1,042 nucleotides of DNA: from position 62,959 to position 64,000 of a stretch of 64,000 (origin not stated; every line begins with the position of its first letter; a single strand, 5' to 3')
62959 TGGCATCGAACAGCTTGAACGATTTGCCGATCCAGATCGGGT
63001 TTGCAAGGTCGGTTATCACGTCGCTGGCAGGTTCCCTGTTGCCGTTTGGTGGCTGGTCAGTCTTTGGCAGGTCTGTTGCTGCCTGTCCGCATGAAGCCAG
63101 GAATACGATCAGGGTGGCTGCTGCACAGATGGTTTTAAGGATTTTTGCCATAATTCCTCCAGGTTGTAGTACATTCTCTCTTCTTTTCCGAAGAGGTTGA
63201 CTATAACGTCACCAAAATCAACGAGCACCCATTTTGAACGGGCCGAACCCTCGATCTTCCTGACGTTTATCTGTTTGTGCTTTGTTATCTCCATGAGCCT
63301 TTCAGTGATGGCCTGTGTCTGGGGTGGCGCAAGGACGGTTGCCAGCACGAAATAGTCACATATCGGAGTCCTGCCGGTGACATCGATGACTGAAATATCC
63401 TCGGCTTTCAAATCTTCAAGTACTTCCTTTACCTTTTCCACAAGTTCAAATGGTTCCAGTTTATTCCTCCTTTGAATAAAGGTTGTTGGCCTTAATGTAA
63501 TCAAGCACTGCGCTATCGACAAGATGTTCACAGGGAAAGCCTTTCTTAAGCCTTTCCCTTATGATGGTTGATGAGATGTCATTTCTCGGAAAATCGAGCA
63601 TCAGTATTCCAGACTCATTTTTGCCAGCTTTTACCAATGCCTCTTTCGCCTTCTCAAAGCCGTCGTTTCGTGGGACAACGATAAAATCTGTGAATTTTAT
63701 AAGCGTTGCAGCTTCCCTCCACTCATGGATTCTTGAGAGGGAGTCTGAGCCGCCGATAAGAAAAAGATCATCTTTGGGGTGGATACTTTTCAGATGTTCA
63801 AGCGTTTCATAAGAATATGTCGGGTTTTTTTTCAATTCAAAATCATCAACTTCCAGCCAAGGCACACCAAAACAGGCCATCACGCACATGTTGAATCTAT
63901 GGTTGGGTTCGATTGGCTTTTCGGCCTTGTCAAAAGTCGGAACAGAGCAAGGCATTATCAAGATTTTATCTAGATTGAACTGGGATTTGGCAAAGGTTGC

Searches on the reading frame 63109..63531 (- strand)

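Call 73: search_protein_families(library=pfam, proteins=[window:63109-63531:-], max_evalue=0.001)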
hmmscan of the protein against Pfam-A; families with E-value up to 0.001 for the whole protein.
window:63109-63531:- (140 aa): 1 family
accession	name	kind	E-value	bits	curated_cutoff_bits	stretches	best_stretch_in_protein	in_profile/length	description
PF02410.21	RsfS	-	1.2e-28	99.7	21.6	1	33-128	2-98/98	Ribosomal silencing factor during starvation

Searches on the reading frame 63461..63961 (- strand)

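Call 73: search_protein_families(library=pfam, proteins=[window:63461-63961:-], max_evalue=0.001)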
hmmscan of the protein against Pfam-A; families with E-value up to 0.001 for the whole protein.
window:63461-63961:- (166 aa): 1 family
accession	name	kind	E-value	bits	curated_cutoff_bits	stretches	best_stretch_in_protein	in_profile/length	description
PF01467.32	CTP_transf_like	-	2.1e-09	38.1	21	1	2-137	31-133/133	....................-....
